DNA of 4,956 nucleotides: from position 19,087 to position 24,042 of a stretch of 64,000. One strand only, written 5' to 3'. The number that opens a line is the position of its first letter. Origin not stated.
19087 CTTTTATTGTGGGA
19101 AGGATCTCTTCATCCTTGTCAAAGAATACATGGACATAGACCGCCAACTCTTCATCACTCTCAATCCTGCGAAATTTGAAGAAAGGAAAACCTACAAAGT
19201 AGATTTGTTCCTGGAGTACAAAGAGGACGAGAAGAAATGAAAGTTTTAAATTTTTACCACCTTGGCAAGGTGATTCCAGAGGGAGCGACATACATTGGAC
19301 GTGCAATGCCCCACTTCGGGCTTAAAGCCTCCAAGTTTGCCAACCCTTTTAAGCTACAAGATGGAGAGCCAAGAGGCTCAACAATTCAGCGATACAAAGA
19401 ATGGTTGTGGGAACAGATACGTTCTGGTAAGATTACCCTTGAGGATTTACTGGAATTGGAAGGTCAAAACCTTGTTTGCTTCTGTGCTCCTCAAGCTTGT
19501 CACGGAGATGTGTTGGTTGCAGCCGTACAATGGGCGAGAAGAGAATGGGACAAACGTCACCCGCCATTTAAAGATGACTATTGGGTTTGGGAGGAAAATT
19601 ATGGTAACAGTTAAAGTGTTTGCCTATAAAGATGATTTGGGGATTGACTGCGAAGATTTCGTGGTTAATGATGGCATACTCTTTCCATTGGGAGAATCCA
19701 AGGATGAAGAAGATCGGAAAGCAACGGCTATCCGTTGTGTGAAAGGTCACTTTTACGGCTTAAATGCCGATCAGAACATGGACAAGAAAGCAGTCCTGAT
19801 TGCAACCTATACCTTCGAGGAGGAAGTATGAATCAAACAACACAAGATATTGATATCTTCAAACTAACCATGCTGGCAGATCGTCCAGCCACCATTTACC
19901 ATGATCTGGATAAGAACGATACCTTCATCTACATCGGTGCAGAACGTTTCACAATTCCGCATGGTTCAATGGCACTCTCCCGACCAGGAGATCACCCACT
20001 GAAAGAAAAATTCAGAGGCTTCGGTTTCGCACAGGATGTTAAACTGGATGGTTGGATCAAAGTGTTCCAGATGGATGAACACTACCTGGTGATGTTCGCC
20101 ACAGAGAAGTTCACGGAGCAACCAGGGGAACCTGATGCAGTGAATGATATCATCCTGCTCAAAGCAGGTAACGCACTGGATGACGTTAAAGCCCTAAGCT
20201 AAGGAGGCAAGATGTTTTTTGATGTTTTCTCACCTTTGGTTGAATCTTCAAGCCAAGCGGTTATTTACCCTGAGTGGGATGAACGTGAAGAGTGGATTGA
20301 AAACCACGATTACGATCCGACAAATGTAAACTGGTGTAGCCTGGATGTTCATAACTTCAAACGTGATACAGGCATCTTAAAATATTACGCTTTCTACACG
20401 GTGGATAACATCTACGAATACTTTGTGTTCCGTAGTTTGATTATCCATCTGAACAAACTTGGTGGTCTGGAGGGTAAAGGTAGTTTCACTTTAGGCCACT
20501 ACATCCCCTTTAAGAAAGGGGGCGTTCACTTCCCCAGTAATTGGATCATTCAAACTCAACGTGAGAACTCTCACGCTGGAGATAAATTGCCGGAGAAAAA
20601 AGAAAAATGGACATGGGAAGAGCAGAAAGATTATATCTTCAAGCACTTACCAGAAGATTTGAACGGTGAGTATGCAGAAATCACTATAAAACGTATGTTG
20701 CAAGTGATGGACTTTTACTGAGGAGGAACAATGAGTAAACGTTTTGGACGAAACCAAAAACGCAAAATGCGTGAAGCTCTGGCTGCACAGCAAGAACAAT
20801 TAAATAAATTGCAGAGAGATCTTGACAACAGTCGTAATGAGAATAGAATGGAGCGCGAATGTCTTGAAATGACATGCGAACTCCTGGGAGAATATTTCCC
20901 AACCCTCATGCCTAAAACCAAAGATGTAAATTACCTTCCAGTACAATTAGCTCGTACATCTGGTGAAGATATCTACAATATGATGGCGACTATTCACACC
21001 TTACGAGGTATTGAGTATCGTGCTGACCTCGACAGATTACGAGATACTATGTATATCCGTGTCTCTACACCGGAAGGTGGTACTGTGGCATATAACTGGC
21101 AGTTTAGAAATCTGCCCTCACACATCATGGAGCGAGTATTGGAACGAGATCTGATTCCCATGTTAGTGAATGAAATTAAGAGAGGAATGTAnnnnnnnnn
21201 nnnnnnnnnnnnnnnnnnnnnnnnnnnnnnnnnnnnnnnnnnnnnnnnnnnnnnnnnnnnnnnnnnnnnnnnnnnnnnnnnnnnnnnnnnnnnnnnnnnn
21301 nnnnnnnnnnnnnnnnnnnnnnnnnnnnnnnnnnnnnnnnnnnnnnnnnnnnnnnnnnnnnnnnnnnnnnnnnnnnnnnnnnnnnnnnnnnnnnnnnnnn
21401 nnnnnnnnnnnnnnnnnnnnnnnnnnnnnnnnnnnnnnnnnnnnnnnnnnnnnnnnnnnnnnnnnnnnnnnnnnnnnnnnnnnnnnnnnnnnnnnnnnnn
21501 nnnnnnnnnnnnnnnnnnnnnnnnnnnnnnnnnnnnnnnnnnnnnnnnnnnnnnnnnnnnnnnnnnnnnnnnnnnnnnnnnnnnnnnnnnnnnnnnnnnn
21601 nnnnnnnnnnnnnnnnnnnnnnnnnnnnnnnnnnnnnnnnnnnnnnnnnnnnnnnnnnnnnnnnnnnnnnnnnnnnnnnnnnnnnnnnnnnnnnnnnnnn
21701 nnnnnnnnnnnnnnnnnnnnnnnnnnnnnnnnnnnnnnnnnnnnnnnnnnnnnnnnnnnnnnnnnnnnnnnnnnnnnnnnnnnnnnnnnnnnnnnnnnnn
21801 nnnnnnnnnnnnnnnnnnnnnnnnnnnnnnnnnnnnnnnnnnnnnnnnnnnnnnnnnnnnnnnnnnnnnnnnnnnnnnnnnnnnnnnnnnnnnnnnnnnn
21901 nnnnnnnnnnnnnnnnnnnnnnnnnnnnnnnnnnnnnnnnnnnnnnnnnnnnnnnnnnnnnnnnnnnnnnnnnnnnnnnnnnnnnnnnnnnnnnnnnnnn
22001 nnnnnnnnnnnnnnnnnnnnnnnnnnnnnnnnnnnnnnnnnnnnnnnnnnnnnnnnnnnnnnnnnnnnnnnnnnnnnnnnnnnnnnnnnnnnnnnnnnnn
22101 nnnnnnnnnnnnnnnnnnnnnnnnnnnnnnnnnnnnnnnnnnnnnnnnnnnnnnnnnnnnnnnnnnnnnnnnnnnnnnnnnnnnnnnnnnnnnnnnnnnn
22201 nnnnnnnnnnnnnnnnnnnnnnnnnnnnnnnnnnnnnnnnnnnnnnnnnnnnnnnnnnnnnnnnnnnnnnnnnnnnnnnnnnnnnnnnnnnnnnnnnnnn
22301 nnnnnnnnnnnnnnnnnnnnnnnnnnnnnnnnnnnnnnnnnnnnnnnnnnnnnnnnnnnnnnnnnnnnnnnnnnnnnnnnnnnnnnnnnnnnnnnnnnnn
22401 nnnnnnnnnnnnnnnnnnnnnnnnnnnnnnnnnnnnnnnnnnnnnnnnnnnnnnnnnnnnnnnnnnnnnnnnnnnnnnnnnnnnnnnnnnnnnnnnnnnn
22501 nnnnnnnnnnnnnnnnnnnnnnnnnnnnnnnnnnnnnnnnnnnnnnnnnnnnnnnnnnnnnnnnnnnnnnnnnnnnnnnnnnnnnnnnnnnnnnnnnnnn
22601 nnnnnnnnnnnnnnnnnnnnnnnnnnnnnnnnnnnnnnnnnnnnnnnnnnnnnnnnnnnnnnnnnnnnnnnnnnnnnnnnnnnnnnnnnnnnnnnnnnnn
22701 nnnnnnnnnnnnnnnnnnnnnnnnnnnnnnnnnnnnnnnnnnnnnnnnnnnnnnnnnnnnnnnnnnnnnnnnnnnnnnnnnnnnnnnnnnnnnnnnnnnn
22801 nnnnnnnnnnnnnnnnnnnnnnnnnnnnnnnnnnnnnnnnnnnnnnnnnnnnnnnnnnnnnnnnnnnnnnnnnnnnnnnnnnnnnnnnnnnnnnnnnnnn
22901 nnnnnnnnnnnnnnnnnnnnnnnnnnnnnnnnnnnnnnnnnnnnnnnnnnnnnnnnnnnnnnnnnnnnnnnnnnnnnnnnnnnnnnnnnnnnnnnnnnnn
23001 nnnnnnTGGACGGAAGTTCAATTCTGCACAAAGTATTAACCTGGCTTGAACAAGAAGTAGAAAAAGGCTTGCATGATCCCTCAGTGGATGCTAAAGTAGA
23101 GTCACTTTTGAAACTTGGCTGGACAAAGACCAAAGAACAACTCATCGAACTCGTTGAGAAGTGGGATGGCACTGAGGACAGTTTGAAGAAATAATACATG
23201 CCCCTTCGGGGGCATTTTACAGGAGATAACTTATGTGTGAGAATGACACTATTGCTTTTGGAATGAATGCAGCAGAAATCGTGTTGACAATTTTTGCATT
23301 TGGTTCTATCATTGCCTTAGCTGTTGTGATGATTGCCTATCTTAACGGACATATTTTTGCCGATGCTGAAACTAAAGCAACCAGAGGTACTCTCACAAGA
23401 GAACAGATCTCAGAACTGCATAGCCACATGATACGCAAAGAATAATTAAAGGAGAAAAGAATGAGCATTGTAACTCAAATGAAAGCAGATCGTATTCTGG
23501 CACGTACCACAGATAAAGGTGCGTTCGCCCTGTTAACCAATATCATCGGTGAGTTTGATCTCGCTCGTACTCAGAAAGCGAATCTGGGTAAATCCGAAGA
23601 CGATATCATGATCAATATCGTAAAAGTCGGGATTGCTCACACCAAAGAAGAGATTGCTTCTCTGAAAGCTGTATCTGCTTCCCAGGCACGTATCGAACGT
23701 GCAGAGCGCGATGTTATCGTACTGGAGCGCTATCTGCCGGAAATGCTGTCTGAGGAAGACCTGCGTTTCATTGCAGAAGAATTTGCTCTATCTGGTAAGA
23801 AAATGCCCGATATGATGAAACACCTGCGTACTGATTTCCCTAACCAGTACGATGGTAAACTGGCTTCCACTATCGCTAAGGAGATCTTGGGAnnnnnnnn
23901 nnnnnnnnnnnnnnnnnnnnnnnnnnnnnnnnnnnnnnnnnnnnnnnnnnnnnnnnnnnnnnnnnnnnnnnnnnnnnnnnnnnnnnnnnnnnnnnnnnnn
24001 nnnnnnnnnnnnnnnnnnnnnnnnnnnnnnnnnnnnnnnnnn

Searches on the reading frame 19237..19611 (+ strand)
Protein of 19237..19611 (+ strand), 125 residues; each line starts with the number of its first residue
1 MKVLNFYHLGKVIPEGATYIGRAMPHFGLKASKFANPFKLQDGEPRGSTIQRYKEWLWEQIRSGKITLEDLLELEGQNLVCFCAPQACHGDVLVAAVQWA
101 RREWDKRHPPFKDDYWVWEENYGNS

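Call 43: search_protein_families(library=pfam, proteins=[window:19237-19611:+], max_evalue=0.01)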
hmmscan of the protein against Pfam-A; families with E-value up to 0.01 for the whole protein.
window:19237-19611:+ (125 aa): 1 family
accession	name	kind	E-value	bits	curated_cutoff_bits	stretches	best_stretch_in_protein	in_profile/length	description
PF14216.11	DUF4326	-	7.6e-20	71.8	25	1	10-94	5-81/82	Domain of unknown function (DUF4326)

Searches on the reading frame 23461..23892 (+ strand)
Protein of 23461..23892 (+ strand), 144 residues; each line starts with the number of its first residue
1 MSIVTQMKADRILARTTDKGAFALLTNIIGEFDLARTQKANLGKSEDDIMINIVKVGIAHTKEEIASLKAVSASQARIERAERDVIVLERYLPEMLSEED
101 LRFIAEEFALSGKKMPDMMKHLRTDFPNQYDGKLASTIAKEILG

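Call 43: search_protein_families(library=pfam, proteins=[window:23461-23892:+], max_evalue=0.01)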
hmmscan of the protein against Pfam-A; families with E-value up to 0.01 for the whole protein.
window:23461-23892:+ (144 aa): 1 family
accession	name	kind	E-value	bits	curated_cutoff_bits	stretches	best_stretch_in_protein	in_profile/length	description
PF09424.15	YqeY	-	7.2e-07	29.8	27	1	40-143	36-143/143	Yqey-like protein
